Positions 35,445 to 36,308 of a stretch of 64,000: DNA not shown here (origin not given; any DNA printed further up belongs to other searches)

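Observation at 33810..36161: Novel domain architecture: FAD-dependent oxidoreductase + SCP2 lipid-carrier domain + polytopic membrane domain in one 786-aa protein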

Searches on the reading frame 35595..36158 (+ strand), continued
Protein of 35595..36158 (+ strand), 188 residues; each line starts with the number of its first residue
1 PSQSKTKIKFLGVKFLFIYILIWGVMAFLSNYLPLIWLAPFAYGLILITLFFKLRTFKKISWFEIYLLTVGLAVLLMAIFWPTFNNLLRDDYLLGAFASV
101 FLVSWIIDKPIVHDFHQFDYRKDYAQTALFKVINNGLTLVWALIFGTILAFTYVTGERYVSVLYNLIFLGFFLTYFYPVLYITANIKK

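Call 48: find_homologous_proteins(query=P0147, max_evalue=0.00001)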
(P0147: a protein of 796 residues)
Query P0147 (796 aa): 293 proteins with E <= 0.00001 among 8000 candidates; the best 120 are listed.
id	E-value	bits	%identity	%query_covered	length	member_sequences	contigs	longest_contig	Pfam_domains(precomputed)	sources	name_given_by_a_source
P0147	0.0e+0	1822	100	100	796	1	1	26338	PF14864.12,PF01266.31,PF01593.31,PF13450.13,PF00890.31,PF07992.21,PF03486.21,PF02036.23,PF01134.29,PF01494.26,PF12831.14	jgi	-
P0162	5.1e-235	800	47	100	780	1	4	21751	PF01266.31,PF01593.31,PF13450.13,PF00890.31,PF07992.21,PF03486.21,PF02036.23,PF12831.14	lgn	-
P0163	6.5e-233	793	45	100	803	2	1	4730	PF14864.12,PF01266.31,PF01593.31,PF13450.13,PF00890.31,PF07992.21,PF03486.21,PF02036.23,PF01134.29,PF12831.14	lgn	-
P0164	2.9e-232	791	45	100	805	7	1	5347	PF14864.12,PF01266.31,PF01593.31,PF13450.13,PF00890.31,PF07992.21,PF00070.34,PF03486.21,PF01134.29,PF01494.26,PF12831.14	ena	-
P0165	3.2e-231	788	45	100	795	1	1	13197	PF01946.24,PF14864.12,PF01266.31,PF01593.31,PF13450.13,PF00890.31,PF07992.21,PF03486.21,PF02036.23,PF00996.25,PF12831.14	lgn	-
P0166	5.5e-231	787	45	100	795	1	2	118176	PF14864.12,PF13450.13,PF07992.21,PF03486.21,PF02036.23,PF01134.29,PF12831.14,PF01946.24,PF01266.31,PF01593.31,PF00890.31,PF00996.25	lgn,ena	-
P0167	1.2e-230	786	45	100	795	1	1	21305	PF01946.24,PF14864.12,PF01266.31,PF01593.31,PF13450.13,PF00890.31,PF07992.21,PF03486.21,PF02036.23,PF00996.25,PF12831.14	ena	-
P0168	1.2e-230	786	45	100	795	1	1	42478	PF14864.12,PF13450.13,PF07992.21,PF03486.21,PF02036.23,PF01134.29,PF12831.14,PF01946.24,PF01266.31,PF01593.31,PF00890.31,PF00996.25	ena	-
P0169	1.3e-230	786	45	100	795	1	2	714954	PF14864.12,PF13450.13,PF07992.21,PF03486.21,PF02036.23,PF01134.29,PF12831.14,PF01946.24,PF01266.31,PF01593.31,PF00890.31,PF00996.25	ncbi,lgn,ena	-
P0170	2.0e-230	785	45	100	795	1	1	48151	PF01946.24,PF14864.12,PF01266.31,PF01593.31,PF13450.13,PF00890.31,PF07992.21,PF03486.21,PF02036.23,PF00996.25,PF12831.14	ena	-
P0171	2.8e-230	785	45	100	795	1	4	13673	PF14864.12,PF13450.13,PF07992.21,PF03486.21,PF02036.23,PF01134.29,PF12831.14,PF01946.24,PF01266.31,PF01593.31,PF00890.31,PF00996.25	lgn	-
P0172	2.9e-230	785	45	100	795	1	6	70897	PF14864.12,PF13450.13,PF07992.21,PF03486.21,PF02036.23,PF01134.29,PF12831.14,PF01946.24,PF01266.31,PF01593.31,PF00890.31,PF00996.25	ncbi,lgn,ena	-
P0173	6.1e-230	784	45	100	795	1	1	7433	PF14864.12,PF01266.31,PF01593.31,PF13450.13,PF00890.31,PF07992.21,PF03486.21,PF02036.23,PF01134.29,PF12831.14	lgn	-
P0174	6.5e-230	784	45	100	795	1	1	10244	PF14864.12,PF13450.13,PF07992.21,PF03486.21,PF02036.23,PF01134.29,PF12831.14,PF01946.24,PF01266.31,PF01593.31,PF00890.31,PF00996.25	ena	-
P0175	8.2e-230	783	45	100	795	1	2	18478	PF01946.24,PF14864.12,PF01266.31,PF01593.31,PF13450.13,PF00890.31,PF07992.21,PF03486.21,PF02036.23,PF00996.25,PF12831.14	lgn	-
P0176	1.0e-229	783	45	100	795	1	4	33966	PF01946.24,PF14864.12,PF01266.31,PF01593.31,PF13450.13,PF00890.31,PF07992.21,PF03486.21,PF02036.23,PF00996.25,PF12831.14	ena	-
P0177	2.0e-216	739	43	100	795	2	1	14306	PF14864.12,PF13450.13,PF07992.21,PF03486.21,PF02036.23,PF01134.29,PF01494.26,PF12831.14,PF01946.24,PF01266.31,PF01593.31,PF00890.31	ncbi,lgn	ncbi:MAG: FAD-dependent oxidoreductase [Clostridium sp.]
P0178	3.6e-216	738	45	100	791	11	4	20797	PF01946.24,PF01266.31,PF01593.31,PF13450.13,PF00890.31,PF07992.21,PF03486.21,PF02036.23,PF01134.29,PF01494.26,PF12831.14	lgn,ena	-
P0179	4.5e-215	734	45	100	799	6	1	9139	PF01946.24,PF01266.31,PF01593.31,PF13450.13,PF00890.31,PF07992.21,PF03486.21,PF02036.23,PF01134.29,PF01494.26,PF12831.14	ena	-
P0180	1.6e-214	733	44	99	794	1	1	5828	PF01266.31,PF01593.31,PF13450.13,PF00890.31,PF07992.21,PF03486.21,PF02036.23,PF01134.29,PF12831.14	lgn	-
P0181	7.3e-214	730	44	100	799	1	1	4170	PF01266.31,PF01593.31,PF13450.13,PF00890.31,PF07992.21,PF03486.21,PF02036.23,PF01134.29,PF12831.14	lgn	-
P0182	4.9e-212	724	43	100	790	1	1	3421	PF01946.24,PF01266.31,PF01593.31,PF13450.13,PF00890.31,PF07992.21,PF03486.21,PF02036.23,PF01134.29,PF01494.26,PF12831.14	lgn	-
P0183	7.2e-211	721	43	100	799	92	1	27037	PF01946.24,PF01266.31,PF01593.31,PF13450.13,PF00890.31,PF07992.21,PF03486.21,PF02036.23,PF01134.29,PF01494.26,PF12831.14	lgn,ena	-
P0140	1.2e-210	720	44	100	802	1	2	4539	PF01946.24,PF01266.31,PF01593.31,PF13450.13,PF00890.31,PF07992.21,PF03486.21,PF02036.23,PF12831.14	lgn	-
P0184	4.0e-210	718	44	100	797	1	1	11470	PF01266.31,PF01593.31,PF13450.13,PF00890.31,PF07992.21,PF03486.21,PF02036.23,PF01134.29,PF12831.14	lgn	-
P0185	8.4e-209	714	43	100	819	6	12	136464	PF13450.13,PF07992.21,PF03486.21,PF02036.23,PF01134.29,PF01494.26,PF12831.14,PF01946.24,PF01266.31,PF01593.31,PF00890.31,PF00996.25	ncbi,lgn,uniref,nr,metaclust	ncbi:Dehydrosqualene desaturase [uncultured Clostridium sp.]|uniref:FAD-dependent oxidoreductase n=1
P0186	1.5e-208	713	43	100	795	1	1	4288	PF01946.24,PF01266.31,PF01593.31,PF13450.13,PF00890.31,PF07992.21,PF03486.21,PF02036.23,PF01134.29,PF01494.26,PF12831.14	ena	-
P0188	8.3e-207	707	42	100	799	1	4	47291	PF01266.31,PF01593.31,PF13450.13,PF00890.31,PF07992.21,PF03486.21,PF02036.23,PF01134.29,PF12831.14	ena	-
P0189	1.3e-206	706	42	100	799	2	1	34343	PF01266.31,PF01593.31,PF13450.13,PF00890.31,PF07992.21,PF03486.21,PF02036.23,PF01134.29,PF12831.14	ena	-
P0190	2.4e-206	706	42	100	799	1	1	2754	PF01266.31,PF01593.31,PF13450.13,PF00890.31,PF07992.21,PF03486.21,PF02036.23,PF01134.29,PF12831.14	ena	-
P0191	3.6e-206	705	42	100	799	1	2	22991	PF01266.31,PF01593.31,PF13450.13,PF00890.31,PF07992.21,PF03486.21,PF02036.23,PF01134.29,PF12831.14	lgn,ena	-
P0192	3.8e-206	705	43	100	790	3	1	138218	PF01266.31,PF01593.31,PF13450.13,PF00890.31,PF07992.21,PF00070.34,PF03486.21,PF02036.23,PF01134.29,PF01494.26,PF12831.14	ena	-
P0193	5.8e-206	704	42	100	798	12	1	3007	PF01266.31,PF01593.31,PF13450.13,PF00890.31,PF03486.21,PF02036.23,PF12831.14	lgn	-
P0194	6.2e-206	704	42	100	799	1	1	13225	PF01266.31,PF01593.31,PF13450.13,PF00890.31,PF07992.21,PF03486.21,PF02036.23,PF01134.29,PF12831.14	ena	-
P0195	7.2e-206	704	42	98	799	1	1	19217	PF01266.31,PF01593.31,PF13450.13,PF00890.31,PF07992.21,PF03486.21,PF02036.23,PF01134.29,PF12831.14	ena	-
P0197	2.0e-204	699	42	100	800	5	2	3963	PF01946.24,PF01266.31,PF01593.31,PF13450.13,PF00890.31,PF07992.21,PF03486.21,PF02036.23,PF01134.29,PF01494.26,PF12831.14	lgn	-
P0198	2.4e-204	699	42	99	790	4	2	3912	PF01946.24,PF01266.31,PF01593.31,PF13450.13,PF00890.31,PF07992.21,PF03486.21,PF02036.23,PF01134.29,PF01494.26,PF12831.14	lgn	-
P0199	1.9e-199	683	43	100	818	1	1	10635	PF01946.24,PF01266.31,PF01593.31,PF13450.13,PF00890.31,PF07992.21,PF00070.34,PF03486.21,PF02036.23,PF01134.29,PF12831.14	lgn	-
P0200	1.2e-198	680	41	100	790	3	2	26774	PF01266.31,PF01593.31,PF13450.13,PF00890.31,PF07992.21,PF03486.21,PF02036.23,PF12831.14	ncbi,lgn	-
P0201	1.4e-188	647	40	95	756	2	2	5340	PF01593.31,PF02036.23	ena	-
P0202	2.9e-185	636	48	77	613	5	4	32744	PF01266.31,PF01593.31,PF13450.13,PF00890.31,PF07992.21,PF03486.21,PF02036.23,PF01134.29,PF01494.26,PF12831.14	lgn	-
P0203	1.7e-182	627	38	98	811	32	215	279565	PF14864.12,PF13450.13,PF07992.21,PF00070.34,PF03486.21,PF02036.23,PF01134.29,PF01494.26,PF12831.14,PF01946.24,PF01266.31,PF01593.31,PF00890.31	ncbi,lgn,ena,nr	ncbi:MAG TPA: FAD-dependent oxidoreductase [Firmicutes bacterium]|nr:FAD-dependent oxidoreductase [B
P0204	9.1e-177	608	40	99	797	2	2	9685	PF01946.24,PF14864.12,PF01266.31,PF01593.31,PF13450.13,PF00890.31,PF07992.21,PF02036.23,PF01494.26,PF12831.14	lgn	-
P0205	6.5e-176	605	40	100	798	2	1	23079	PF14864.12,PF01266.31,PF01593.31,PF13450.13,PF00890.31,PF07992.21,PF03486.21,PF02036.23,PF12831.14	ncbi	-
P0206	1.1e-175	604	40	97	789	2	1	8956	PF01266.31,PF01593.31,PF13450.13,PF07992.21,PF02036.23,PF12831.14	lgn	-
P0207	2.0e-171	590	37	100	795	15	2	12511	PF01266.31,PF01593.31,PF13450.13,PF00890.31,PF07992.21,PF02036.23,PF12831.14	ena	-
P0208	4.7e-171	589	38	100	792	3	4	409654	PF14864.12,PF01266.31,PF01593.31,PF13450.13,PF00890.31,PF07992.21,PF02036.23,PF12831.14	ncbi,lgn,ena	-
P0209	3.2e-170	586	39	100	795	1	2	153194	PF14864.12,PF01266.31,PF01593.31,PF13450.13,PF00890.31,PF07992.21,PF03486.21,PF02036.23,PF01134.29,PF12831.14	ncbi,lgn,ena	-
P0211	3.1e-167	576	39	100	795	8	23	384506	PF01266.31,PF01593.31,PF13450.13,PF00890.31,PF07992.21,PF02036.23,PF12831.14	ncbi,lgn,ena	-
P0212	1.2e-165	571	38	100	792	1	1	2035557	PF01266.31,PF01593.31,PF13450.13,PF07992.21,PF02036.23,PF12831.14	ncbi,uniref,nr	ncbi:FAD-dependent oxidoreductase [[Clostridium] colinum]|uniref:FAD-dependent oxidoreductase n=1 Ta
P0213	2.8e-163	563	37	99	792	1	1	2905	PF01266.31,PF01593.31,PF13450.13,PF07992.21,PF00070.34,PF03486.21,PF02036.23,PF12831.14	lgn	-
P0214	2.0e-162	560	38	100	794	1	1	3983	PF01266.31,PF01593.31,PF13450.13,PF07992.21,PF02036.23,PF12831.14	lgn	-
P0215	1.3e-154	534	38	99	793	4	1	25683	PF01946.24,PF01266.31,PF01593.31,PF13450.13,PF00890.31,PF07992.21,PF02036.23,PF01134.29,PF01494.26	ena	-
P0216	3.4e-142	493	38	88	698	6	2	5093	PF02036.23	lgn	-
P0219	2.7e-104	368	42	61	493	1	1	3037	PF01266.31,PF01593.31,PF13450.13,PF00890.31,PF07992.21,PF03486.21,PF00996.25,PF12831.14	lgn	-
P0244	5.1e-84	301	37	61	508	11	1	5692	PF01946.24,PF01266.31,PF01593.31,PF13450.13,PF00890.31,PF07992.21,PF00070.34,PF03486.21,PF00996.25,PF01494.26,PF12831.14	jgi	-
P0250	1.9e-81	293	36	61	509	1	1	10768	PF13450.13,PF07992.21,PF00070.34,PF03486.21,PF01134.29,PF01494.26,PF12831.14,PF01946.24,PF01266.31,PF01593.31,PF00890.31,PF00996.25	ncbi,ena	-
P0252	7.0e-80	287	37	62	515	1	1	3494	PF01946.24,PF01266.31,PF01593.31,PF13450.13,PF00890.31,PF07992.21,PF03486.21,PF00996.25,PF12831.14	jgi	-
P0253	2.5e-78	282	36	64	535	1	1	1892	PF01946.24,PF01266.31,PF01593.31,PF13450.13,PF00890.31,PF03486.21,PF00996.25,PF01494.26,PF12831.14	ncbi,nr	ncbi:MAG: FAD-dependent oxidoreductase, partial [Spirochaetes bacterium]|nr:FAD-dependent oxidoreduc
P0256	1.5e-75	273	36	64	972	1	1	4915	PF13450.13,PF07992.21,PF00070.34,PF04324.21,PF03486.21,PF05834.19,PF01134.29,PF01494.26,PF18267.8,PF12831.14,PF01946.24,PF01266.31,PF13434.13,PF01593.31,PF00890.31,PF13738.13,PF01262.28,PF00996.25,PF02737.25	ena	-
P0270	5.0e-69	251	33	62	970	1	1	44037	PF13450.13,PF07992.21,PF00070.34,PF04324.21,PF03486.21,PF05834.19,PF01134.29,PF01494.26,PF18267.8,PF12831.14,PF01946.24,PF01266.31,PF01593.31,PF00890.31,PF13738.13,PF00996.25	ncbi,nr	ncbi:MAG: FAD-dependent oxidoreductase [Spirochaetes bacterium]|nr:FAD-dependent oxidoreductase [Spi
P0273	4.2e-68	248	35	61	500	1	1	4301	PF13450.13,PF07992.21,PF00070.34,PF03486.21,PF01494.26,PF12831.14,PF01946.24,PF01266.31,PF01593.31,PF00890.31,PF13738.13,PF00996.25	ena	-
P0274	4.5e-68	248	33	62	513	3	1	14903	PF01266.31,PF01593.31,PF13450.13,PF00890.31,PF07992.21,PF00996.25,PF01494.26,PF12831.14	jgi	-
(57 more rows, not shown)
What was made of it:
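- Closest known: Carotenoid desaturases and isomerases of the amine-oxidase superfamily. Same: The nearest stand-alone sequence relatives of the canonical clade are annotated phytoene desaturase family or all-trans-retinol 13,14-reductase (call 48).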

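Call 58: find_encoding_contigs(protein=P0212, flank=7000, max_places=1)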
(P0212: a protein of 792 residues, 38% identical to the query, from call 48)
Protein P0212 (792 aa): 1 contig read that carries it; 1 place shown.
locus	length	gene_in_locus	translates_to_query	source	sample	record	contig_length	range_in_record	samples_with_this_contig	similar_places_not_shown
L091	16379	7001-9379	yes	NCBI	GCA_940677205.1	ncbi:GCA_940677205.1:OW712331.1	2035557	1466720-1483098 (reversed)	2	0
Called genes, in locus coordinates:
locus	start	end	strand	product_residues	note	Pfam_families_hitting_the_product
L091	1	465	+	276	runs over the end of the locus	PF02163:Peptidase_M50 (weak)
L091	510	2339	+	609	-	PF19864:Radical_SAM_N2, PF04055:Radical_SAM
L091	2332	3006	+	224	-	PF10105:DUF2344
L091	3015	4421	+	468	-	PF10150:RNase_E_G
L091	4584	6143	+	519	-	PF12072:RNase_Y_N, PF00013:KH_1, PF22891:KH_PNO1_2nd (weak), PF01966:HD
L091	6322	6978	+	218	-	PF00702:Hydrolase, PF08282:Hydrolase_3 (faint), PF12710:HAD, PF13419:HAD_2, PF13242:Hydrolase_like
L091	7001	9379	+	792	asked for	PF01266:DAO (weak), PF01593:Amino_oxidase, PF07992:Pyr_redox_2 (faint), PF12831:FAD_oxidored (faint), PF13450:NAD_binding_8, PF02036:SCP2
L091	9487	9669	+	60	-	-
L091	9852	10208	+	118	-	PF01797:Y1_Tnp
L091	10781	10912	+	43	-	PF01943:Polysacc_synt (weak)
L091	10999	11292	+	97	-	PF00436:SSB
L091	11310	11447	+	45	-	-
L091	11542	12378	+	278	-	PF19481:DUF6017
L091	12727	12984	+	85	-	PF14947:HTH_45 (weak)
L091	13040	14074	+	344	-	PF00091:Tubulin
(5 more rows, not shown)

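Call 59: find_encoding_contigs(protein=P0203, flank=7000, max_places=2)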
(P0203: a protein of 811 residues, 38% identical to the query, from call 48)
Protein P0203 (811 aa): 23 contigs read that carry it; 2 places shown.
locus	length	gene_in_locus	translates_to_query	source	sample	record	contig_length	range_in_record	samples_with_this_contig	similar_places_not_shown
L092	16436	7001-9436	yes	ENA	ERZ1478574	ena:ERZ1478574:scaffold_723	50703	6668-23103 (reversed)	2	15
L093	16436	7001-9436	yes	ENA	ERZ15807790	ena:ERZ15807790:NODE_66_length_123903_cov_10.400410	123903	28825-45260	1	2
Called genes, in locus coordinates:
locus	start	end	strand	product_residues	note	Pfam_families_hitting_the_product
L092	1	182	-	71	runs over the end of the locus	PF10676:gerPA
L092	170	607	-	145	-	PF10803:GerPB (faint), PF10970:GerPE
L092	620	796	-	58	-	PF27777:Spore_germination_GerPD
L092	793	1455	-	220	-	PF10737:GerPC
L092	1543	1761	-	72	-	PF10803:GerPB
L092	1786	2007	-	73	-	PF10676:gerPA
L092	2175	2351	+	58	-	-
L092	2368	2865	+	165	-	PF07552:Coat_X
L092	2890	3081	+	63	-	-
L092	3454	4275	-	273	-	PF01210:NAD_Gly3P_dh_N (weak), PF03807:F420_oxidored, PF14748:P5CR_dimer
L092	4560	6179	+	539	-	PF00005:ABC_tran, PF02463:SMC_N (faint), PF13304:AAA_21 (faint), PF12848:ABC_tran_Xtn, PF00005:ABC_tran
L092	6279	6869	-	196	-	PF00440:TetR_N, PF13305:TetR_C_33 (weak)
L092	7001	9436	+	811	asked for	PF00890:FAD_binding_2, PF01266:DAO, PF01593:Amino_oxidase, PF01946:Thi4 (weak), PF07992:Pyr_redox_2 (weak), PF12831:FAD_oxidored, PF13450:NAD_binding_8, PF02036:SCP2, +5 more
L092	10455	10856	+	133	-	-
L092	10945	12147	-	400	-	PF00202:Aminotran_3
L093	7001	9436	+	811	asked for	PF00890:FAD_binding_2, PF01266:DAO, PF01593:Amino_oxidase, PF01946:Thi4 (weak), PF07992:Pyr_redox_2 (weak), PF12831:FAD_oxidored, PF13450:NAD_binding_8, PF02036:SCP2, +5 more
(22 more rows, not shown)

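Call 60: find_encoding_contigs(protein=P0169, flank=7000, max_places=1)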
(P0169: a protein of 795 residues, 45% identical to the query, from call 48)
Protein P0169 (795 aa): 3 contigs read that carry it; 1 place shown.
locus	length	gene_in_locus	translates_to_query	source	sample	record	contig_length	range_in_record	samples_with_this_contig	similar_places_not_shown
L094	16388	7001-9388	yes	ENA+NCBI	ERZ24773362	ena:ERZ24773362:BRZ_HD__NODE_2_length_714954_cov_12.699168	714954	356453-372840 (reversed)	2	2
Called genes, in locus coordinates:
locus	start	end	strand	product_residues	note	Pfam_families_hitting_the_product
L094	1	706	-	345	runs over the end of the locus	-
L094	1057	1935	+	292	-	PF01545:Cation_efflux, PF16916:ZT_dimer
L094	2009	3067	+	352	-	PF04055:Radical_SAM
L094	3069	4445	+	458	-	PF04055:Radical_SAM, PF06968:BATS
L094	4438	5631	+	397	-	PF00009:GTP_EFTU (faint), PF00350:Dynamin_N (faint), PF01926:MMR_HSR1, PF02421:FeoB_N, PF16897:MMR_HSR1_Xtn (weak), PF18128:HydF_dimer, PF18133:HydF_tetramer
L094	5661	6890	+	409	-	-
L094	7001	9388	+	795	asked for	PF00890:FAD_binding_2, PF00996:GDI (faint), PF01266:DAO (weak), PF01593:Amino_oxidase, PF12831:FAD_oxidored, PF13450:NAD_binding_8, PF02036:SCP2, PF14864:Alkyl_sulf_C, +4 more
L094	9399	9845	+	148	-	PF04397:LytTR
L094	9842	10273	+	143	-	-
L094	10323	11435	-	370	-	PF04851:ResIII, PF00270:DEAD, PF14617:CMS1 (weak), PF00271:Helicase_C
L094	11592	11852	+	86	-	PF04023:FeoA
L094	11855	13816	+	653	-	PF00009:GTP_EFTU (faint), PF01926:MMR_HSR1, PF02421:FeoB_N, PF09439:SRPRB (weak), PF03029:ATP_bind_1 (weak), PF07670:Gate, PF07664:FeoB_C, PF07670:Gate (weak)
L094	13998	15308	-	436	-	PF13520:AA_permease_2, PF00324:AA_permease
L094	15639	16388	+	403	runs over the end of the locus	PF12229:PG_binding_4, PF04294:VanW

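Call 61: search_solved_structures(query=A2, max_evalue=10, show_alignments=1)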
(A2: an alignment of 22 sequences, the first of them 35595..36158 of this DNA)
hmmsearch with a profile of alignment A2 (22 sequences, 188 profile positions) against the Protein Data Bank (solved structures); distinct sequences matched with E-value up to 10: 10.
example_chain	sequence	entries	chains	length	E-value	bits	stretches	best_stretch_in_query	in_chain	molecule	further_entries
6fwf_A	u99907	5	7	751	0.0026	21.1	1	7-102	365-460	Nitric-oxide reductase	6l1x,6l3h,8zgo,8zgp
9wyl_A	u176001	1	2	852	0.29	14.4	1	7-99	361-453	Nitric oxide reductase subunit B,Soluble cytochrome b562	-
6qq6_A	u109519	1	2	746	0.82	13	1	7-99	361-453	Nitric oxide reductase subunit B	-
28pq_A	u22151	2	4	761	6.3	10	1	7-99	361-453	Nitric oxide reductase subunit B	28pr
6qq5_A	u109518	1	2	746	6.4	10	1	7-99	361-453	Nitric oxide reductase subunit B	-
28pp_A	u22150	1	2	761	6.4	10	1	7-99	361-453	Nitric oxide reductase subunit B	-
30sj_A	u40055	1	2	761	6.5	10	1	7-99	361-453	Nitric oxide reductase subunit B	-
28pn_A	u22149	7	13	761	6.6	10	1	7-99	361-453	Nitric oxide reductase subunit B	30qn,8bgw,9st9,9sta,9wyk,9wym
32fi_A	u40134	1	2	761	7.1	9.9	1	7-126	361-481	Nitric oxide reductase subunit B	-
6t6v_A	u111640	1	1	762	7.2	9.9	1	7-126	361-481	Nitric oxide reductase subunit B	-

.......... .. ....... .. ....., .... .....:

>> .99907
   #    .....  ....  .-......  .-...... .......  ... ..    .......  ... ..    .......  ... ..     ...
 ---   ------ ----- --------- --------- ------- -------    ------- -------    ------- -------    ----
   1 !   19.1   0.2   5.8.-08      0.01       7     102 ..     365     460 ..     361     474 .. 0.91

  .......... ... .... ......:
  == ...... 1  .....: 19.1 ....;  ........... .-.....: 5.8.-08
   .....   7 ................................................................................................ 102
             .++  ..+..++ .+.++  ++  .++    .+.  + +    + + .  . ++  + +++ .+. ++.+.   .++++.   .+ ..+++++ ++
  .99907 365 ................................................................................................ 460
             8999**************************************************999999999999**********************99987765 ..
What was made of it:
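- On Any described membrane-domain family for residues 605-783: PDB profile search gives only a weak qNOR hit with hydrophobic bias (call 61).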
